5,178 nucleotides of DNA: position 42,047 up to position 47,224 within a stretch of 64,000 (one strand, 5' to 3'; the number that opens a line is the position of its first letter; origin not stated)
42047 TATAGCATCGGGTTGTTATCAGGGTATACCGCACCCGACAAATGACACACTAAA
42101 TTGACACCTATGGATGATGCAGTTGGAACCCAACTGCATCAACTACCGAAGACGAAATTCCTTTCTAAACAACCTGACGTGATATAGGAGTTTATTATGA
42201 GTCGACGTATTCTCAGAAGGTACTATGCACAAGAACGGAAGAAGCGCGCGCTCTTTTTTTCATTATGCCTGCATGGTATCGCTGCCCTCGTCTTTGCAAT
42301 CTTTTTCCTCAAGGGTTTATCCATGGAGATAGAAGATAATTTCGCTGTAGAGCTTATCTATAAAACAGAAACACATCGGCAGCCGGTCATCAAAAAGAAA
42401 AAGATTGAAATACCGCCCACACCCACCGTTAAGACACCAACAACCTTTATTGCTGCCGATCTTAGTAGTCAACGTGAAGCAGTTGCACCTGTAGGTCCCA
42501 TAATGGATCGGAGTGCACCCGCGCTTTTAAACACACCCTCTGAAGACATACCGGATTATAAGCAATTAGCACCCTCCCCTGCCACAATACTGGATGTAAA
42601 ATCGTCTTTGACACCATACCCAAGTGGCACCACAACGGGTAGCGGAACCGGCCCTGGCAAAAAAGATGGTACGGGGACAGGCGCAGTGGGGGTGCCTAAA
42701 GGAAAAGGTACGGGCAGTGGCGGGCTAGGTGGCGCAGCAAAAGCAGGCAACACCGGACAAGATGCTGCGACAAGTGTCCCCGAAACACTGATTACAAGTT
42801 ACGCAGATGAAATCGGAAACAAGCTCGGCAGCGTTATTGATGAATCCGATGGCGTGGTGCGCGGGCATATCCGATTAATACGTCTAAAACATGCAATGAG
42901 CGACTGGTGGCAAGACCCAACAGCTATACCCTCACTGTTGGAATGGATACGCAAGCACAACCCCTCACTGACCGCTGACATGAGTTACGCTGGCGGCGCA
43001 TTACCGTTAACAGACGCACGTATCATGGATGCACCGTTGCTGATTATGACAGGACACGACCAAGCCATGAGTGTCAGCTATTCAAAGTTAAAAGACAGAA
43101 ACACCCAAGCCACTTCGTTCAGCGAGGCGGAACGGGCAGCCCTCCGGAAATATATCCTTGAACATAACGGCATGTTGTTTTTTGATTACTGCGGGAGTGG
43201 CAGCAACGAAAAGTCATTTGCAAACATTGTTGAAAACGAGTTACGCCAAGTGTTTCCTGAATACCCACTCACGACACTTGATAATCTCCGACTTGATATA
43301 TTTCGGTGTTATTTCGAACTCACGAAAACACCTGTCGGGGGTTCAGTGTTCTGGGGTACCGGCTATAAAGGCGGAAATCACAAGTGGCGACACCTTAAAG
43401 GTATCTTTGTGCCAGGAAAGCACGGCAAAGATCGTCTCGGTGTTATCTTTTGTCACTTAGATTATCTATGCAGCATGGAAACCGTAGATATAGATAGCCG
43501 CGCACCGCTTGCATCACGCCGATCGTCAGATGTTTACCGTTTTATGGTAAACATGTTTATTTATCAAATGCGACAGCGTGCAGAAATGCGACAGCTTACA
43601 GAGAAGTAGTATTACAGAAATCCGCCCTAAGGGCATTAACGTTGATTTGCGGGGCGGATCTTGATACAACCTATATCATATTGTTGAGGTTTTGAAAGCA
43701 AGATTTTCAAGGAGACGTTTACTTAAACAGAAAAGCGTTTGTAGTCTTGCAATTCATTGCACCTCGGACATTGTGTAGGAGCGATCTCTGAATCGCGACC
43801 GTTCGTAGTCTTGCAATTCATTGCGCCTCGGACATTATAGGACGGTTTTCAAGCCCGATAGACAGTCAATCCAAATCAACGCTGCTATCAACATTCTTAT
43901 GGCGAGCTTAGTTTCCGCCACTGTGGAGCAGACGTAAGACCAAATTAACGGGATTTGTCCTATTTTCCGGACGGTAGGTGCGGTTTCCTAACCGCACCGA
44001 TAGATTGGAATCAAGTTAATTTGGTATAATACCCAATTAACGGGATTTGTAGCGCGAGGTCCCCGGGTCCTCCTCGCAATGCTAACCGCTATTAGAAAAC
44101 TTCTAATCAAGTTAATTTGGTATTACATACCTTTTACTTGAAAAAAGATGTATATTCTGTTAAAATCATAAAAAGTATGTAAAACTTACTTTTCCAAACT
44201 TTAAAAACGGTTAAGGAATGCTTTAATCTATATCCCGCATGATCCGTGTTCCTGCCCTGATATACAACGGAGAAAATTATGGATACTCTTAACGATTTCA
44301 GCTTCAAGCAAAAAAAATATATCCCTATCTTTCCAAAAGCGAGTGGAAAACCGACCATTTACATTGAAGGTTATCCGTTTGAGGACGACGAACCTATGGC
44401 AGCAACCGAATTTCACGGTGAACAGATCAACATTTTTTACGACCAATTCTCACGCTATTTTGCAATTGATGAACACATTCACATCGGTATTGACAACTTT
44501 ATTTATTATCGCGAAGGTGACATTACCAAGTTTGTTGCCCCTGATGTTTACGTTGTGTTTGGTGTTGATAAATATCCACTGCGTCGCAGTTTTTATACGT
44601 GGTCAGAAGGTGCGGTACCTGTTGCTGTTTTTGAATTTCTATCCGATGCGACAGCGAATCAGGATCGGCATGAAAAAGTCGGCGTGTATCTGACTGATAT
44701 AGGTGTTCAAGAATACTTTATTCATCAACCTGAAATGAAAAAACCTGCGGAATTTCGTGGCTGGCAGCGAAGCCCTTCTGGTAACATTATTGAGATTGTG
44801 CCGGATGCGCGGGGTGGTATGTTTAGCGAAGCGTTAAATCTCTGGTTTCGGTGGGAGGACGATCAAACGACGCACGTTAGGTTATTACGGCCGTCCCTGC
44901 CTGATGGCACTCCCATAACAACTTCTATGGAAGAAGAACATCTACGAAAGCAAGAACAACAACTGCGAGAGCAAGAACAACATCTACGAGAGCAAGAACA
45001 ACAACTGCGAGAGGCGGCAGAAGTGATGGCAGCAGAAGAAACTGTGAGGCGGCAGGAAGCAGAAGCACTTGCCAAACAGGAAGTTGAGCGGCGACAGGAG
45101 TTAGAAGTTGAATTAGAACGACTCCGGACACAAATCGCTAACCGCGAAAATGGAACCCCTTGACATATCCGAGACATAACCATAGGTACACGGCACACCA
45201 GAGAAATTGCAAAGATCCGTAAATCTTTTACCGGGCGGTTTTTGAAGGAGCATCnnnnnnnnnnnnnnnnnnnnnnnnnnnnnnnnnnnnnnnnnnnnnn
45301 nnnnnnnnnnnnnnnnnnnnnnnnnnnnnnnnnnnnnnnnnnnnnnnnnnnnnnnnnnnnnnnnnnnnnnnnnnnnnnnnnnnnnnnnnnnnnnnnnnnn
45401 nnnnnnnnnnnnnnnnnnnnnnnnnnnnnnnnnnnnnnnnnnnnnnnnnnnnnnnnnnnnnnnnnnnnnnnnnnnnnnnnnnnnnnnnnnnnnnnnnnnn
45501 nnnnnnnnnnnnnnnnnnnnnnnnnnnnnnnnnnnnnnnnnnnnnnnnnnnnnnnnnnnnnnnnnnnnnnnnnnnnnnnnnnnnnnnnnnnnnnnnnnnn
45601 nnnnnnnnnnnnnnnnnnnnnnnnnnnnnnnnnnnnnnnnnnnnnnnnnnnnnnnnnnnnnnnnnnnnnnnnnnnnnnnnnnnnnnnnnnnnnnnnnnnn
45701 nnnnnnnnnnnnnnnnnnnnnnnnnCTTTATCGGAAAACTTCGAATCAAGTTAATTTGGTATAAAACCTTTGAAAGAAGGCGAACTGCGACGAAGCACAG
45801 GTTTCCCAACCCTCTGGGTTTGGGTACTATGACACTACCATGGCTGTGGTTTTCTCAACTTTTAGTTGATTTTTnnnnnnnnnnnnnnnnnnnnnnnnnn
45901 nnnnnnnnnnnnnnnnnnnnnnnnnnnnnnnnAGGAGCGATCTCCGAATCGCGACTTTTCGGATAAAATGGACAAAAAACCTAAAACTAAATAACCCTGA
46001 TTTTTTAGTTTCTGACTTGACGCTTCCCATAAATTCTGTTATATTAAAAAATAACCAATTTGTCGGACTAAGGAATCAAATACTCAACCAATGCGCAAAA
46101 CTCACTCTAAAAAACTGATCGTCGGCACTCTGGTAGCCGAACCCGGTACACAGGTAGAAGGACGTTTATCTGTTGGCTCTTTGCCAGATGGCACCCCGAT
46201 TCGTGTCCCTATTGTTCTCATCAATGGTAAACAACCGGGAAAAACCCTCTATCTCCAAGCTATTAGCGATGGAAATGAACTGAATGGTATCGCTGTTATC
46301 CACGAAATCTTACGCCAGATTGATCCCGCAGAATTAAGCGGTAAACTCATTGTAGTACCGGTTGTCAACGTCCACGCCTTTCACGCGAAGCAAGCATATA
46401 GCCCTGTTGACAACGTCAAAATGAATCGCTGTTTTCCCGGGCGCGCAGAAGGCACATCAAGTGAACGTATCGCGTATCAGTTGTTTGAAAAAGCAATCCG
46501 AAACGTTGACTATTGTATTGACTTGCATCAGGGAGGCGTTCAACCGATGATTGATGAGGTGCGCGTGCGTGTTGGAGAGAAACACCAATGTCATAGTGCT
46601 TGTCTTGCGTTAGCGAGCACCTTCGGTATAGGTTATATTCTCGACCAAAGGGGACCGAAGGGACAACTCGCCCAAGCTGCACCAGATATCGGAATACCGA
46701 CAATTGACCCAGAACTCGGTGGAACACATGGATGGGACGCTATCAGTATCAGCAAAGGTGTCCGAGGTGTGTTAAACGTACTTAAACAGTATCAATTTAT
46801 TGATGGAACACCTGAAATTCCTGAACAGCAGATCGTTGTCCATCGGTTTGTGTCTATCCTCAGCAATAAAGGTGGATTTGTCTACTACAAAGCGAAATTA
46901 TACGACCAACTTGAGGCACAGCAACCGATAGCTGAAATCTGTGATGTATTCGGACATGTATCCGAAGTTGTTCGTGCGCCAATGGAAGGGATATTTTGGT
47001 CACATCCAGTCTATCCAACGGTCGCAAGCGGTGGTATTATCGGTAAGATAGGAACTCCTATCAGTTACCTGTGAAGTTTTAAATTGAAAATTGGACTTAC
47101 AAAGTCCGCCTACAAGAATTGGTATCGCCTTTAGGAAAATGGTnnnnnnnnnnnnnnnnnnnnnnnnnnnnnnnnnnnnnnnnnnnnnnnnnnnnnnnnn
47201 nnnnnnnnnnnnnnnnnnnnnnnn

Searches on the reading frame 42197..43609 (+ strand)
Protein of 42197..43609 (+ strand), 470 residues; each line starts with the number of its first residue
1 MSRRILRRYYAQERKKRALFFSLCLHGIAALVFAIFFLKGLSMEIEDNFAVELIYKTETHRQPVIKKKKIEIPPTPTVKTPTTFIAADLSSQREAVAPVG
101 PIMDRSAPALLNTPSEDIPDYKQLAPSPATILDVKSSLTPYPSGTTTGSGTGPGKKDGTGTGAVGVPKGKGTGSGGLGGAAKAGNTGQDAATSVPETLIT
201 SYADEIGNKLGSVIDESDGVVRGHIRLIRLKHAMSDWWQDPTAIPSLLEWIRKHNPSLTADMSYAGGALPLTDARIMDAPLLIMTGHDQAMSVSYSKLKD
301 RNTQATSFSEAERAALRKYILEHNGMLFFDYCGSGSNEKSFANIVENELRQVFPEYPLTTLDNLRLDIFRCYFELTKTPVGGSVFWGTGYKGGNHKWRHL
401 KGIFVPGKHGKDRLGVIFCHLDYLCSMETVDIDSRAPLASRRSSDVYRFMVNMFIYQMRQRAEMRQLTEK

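Call 12: search_protein_families(library=ncbifam, proteins=[window:42197-43609:+])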
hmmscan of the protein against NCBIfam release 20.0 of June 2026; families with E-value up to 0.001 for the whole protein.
window:42197-43609:+ (470 aa): 0 families

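Call 47: search_protein_families(library=pfam, proteins=[window:42197-43609:+], max_evalue=0.01)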
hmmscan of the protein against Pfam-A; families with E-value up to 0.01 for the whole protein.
window:42197-43609:+ (470 aa): 1 family
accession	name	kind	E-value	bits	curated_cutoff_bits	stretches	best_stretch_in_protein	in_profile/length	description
PF13709.12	DUF4159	-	2e-17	63.8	25.9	1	226-458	1-202/202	Domain of unknown function (DUF4159)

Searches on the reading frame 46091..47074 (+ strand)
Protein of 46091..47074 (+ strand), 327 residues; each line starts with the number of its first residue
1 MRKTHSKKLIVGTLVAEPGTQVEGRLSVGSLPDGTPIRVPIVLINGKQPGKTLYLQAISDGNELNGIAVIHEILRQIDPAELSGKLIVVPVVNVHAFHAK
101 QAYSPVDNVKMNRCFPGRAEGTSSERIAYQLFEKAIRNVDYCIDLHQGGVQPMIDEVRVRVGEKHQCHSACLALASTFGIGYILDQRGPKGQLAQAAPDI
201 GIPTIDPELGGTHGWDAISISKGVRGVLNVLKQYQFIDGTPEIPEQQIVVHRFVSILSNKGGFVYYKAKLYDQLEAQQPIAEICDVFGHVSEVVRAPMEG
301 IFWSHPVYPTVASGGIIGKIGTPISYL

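Call 12: search_protein_families(library=ncbifam, proteins=[window:46091-47074:+])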
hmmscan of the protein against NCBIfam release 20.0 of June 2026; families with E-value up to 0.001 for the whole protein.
window:46091-47074:+ (327 aa): 1 family
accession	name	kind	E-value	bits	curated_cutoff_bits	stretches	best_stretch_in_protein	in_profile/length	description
TIGR02994.1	ectoine_eutE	equivalog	9.6e-31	106.9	402.7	1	37-317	35-321/325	N(2)-acetyl-L-2,4-diaminobutanoate deacetylase DoeB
